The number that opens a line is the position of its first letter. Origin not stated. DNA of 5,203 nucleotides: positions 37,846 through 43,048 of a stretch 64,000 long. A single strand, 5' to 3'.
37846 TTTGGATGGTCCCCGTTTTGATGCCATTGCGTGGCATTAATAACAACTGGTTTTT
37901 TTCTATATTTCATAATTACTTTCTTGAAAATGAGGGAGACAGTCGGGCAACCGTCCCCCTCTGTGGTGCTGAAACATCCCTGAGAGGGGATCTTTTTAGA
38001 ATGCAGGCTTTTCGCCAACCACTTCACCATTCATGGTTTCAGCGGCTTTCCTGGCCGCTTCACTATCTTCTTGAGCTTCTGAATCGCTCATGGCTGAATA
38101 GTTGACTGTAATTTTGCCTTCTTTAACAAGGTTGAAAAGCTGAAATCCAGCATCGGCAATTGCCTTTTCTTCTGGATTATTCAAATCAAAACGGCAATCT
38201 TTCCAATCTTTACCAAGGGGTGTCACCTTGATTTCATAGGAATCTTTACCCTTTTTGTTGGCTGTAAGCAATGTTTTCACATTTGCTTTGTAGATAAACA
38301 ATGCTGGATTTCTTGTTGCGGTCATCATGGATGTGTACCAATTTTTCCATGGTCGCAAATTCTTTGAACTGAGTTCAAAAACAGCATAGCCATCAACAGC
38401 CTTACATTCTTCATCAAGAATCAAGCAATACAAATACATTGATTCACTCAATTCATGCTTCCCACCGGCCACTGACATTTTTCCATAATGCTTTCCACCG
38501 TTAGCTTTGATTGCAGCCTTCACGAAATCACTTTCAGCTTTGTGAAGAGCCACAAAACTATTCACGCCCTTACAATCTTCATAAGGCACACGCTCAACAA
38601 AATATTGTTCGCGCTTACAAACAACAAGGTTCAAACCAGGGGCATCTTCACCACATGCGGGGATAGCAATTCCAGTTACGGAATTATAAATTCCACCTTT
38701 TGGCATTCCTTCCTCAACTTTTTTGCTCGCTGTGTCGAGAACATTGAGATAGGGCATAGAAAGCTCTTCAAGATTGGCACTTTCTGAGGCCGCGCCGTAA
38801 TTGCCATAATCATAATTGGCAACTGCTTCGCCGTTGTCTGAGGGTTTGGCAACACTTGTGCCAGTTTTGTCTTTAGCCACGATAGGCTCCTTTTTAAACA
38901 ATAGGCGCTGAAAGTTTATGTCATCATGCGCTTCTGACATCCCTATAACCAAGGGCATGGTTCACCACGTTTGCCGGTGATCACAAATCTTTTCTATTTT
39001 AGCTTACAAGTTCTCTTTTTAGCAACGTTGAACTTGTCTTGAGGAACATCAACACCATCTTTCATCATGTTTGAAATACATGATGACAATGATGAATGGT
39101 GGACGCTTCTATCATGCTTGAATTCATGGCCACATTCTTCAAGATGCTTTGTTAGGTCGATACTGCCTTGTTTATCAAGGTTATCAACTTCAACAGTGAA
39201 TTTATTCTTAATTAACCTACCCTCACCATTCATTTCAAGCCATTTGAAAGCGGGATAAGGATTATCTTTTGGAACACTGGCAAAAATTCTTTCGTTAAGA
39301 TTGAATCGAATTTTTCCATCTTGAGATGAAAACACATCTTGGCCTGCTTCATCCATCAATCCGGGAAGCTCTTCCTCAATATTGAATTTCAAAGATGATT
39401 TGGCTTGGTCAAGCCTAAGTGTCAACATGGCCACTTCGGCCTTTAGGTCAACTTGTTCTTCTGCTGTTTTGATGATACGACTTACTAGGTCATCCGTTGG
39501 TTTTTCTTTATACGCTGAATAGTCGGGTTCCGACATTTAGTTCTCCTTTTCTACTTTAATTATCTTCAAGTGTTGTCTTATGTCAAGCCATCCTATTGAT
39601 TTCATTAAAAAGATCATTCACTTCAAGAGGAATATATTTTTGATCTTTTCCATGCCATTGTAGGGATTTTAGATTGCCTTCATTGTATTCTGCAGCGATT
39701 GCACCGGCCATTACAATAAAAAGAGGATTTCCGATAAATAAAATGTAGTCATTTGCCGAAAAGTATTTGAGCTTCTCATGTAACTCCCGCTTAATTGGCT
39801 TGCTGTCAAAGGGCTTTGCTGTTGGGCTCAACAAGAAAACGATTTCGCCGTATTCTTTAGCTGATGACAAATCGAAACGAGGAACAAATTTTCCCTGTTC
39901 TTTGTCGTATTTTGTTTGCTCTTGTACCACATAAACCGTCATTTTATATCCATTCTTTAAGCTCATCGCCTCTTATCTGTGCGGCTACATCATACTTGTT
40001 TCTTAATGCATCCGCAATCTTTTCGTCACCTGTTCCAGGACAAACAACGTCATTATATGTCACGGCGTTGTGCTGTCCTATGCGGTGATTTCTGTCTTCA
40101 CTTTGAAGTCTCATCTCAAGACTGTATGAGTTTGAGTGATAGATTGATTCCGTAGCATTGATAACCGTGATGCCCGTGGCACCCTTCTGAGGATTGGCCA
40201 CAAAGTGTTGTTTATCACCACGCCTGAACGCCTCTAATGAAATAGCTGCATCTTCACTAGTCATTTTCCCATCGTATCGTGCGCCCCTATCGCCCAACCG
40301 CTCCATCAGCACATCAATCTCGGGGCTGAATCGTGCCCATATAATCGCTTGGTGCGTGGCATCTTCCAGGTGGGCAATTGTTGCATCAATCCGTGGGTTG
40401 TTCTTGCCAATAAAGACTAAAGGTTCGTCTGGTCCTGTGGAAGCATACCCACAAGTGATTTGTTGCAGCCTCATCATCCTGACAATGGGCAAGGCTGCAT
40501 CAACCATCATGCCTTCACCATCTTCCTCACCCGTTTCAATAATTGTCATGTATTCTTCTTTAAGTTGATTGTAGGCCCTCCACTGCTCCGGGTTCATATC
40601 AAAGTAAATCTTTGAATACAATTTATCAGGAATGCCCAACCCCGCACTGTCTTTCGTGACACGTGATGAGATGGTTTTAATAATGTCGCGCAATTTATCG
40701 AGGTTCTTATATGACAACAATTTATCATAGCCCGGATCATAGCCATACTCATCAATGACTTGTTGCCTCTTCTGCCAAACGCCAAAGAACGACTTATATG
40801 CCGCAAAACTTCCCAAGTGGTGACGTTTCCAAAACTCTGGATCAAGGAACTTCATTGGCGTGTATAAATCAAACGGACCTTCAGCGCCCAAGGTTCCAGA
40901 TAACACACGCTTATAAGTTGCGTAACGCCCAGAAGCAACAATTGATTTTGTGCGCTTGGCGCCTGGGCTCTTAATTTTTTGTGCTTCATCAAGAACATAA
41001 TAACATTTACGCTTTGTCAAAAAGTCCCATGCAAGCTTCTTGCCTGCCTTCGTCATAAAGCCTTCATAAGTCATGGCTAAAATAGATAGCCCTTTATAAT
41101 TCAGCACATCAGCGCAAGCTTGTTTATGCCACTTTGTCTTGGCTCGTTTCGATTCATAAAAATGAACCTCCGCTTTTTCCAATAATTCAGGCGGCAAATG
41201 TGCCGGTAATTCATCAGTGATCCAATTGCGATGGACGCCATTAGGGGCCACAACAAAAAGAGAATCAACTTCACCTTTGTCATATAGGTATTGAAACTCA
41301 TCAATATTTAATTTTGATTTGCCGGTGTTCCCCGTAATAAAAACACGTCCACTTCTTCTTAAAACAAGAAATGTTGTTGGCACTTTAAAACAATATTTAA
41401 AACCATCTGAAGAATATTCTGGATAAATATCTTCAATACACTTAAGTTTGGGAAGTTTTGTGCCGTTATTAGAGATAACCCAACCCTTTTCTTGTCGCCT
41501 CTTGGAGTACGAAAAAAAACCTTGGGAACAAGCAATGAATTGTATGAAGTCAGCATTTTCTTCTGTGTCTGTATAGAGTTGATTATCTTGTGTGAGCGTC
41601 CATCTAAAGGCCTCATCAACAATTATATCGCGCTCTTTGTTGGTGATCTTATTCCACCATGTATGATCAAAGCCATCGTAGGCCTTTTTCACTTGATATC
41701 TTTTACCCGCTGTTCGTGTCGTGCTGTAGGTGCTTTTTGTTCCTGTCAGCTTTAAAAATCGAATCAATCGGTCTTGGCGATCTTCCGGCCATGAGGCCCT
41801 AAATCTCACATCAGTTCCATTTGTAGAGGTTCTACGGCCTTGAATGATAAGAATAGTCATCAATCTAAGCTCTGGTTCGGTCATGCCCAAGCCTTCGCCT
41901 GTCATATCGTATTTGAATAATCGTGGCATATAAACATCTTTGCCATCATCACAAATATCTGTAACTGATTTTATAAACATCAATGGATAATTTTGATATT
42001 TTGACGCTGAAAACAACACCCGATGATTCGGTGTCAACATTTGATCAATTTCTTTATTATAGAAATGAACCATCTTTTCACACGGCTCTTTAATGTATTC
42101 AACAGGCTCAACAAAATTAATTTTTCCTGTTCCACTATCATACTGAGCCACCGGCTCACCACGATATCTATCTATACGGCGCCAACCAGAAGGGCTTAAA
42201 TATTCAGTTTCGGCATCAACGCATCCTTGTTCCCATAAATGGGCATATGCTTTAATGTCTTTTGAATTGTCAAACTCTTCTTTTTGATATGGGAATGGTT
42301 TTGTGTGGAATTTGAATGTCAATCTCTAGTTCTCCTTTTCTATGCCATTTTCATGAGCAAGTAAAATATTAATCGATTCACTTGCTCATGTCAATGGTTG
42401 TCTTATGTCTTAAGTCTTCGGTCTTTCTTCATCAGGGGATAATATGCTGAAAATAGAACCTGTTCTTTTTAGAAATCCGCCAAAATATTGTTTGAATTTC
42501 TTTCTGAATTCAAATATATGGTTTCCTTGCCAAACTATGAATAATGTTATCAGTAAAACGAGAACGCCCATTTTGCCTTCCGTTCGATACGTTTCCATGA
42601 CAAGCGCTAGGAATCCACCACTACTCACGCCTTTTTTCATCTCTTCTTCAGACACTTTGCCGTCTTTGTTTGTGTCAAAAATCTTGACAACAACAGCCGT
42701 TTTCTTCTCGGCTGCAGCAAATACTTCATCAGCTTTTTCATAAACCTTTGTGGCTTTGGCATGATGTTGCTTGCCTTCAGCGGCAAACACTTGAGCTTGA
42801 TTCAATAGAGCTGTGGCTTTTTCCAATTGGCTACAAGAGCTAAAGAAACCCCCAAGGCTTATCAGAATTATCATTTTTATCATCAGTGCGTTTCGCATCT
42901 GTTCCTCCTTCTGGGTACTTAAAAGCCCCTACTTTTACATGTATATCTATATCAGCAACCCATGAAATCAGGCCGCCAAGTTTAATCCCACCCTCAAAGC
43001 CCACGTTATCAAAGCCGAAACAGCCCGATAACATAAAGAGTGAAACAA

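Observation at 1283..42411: Promoter family built on a 14-nt motif that occurs in either orientation at the -35 position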

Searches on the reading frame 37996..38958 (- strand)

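Call 8: search_protein_families(library=phrogs, proteins=[window:37996-38958:-])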
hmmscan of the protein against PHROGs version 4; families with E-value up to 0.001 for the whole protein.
window:37996-38958:- (320 aa): 1 family
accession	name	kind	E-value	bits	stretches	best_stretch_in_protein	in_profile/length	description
phrog_2402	-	unknown function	5.4e-22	79.6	1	27-307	9-289/292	-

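Call 105: search_protein_families(library=pfam, proteins=[window:37996-38958:-], max_evalue=0.001)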
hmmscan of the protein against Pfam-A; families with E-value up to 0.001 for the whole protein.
window:37996-38958:- (320 aa): 1 family
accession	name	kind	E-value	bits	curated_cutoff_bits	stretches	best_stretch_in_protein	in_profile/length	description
PF23977.1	Pam3_Gp34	-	3e-15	57.1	27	1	49-283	11-234/235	Pam3 phage gp34-like protein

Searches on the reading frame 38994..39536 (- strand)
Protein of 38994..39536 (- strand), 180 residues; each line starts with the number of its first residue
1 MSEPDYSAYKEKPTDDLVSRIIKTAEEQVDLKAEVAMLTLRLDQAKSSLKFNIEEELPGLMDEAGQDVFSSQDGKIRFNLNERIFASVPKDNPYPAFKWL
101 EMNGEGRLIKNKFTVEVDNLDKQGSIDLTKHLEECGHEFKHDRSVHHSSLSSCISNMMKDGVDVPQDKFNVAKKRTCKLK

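Call 45: search_protein_families(library=pfam, proteins=[window:38994-39536:-], max_evalue=0.01)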
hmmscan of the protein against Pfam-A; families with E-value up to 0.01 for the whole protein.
window:38994-39536:- (180 aa): 1 family
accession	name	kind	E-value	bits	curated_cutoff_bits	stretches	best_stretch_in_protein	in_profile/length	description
PF23984.1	DUF7307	-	5.4e-21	75.3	27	1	21-179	2-127/129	Pam3 gp33-like protein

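Call 71: search_protein_families(library=phrogs, proteins=[window:38994-39536:-], max_evalue=0.01)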
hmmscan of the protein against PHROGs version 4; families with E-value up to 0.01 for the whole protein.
window:38994-39536:- (180 aa): 1 family
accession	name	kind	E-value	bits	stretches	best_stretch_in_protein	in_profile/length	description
phrog_2378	-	unknown function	2e-28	100.4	1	6-178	14-183/189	-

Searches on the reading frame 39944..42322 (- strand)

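Call 8: search_protein_families(library=phrogs, proteins=[window:39944-42322:-])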
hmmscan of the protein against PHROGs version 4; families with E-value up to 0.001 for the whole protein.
window:39944-42322:- (792 aa): 5 families
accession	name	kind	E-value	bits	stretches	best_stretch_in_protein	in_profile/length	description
phrog_62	-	DNA, RNA and nucleotide metabolism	2.3e-86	291.6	1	333-789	720-1138/1881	DNA helicase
phrog_32482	-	other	4.6e-28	99.2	2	32-241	74-285/589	PhoH-like phosphate starvation-inducible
phrog_29996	-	unknown function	4.1e-06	26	1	440-781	839-1161/1189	-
phrog_11354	-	unknown function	9.6e-06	26.3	1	685-777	5-98/116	-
phrog_11801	-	other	0.00076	17.7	0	482-598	1112-1231/2269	DNA methyltransferase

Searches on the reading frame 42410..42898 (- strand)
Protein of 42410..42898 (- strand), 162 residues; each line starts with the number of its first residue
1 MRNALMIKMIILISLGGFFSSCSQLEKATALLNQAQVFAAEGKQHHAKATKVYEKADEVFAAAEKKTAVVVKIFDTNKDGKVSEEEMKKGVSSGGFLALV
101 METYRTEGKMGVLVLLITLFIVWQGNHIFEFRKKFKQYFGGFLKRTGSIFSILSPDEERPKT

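Call 71: search_protein_families(library=phrogs, proteins=[window:42410-42898:-], max_evalue=0.01)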
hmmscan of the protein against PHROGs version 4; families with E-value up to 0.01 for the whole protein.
window:42410-42898:- (162 aa): 0 families

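Call 105: search_protein_families(library=pfam, proteins=[window:42410-42898:-], max_evalue=0.001)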
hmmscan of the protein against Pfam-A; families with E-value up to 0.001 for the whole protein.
window:42410-42898:- (162 aa): 4 families
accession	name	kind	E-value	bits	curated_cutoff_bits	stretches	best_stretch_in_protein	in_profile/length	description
PF00036.39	EF-hand_1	-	4.9e-05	23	25.4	1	72-92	7-27/29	EF hand domain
PF13202.12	EF-hand_5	-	8.9e-05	22.2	25.9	1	73-89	7-23/25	EF hand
PF13405.12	EF-hand_6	-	0.0002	21.2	25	1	72-95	7-30/30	EF-hand domain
PF13499.12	EF-hand_7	-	0.00043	21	30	1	66-91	41-66/67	EF-hand domain pair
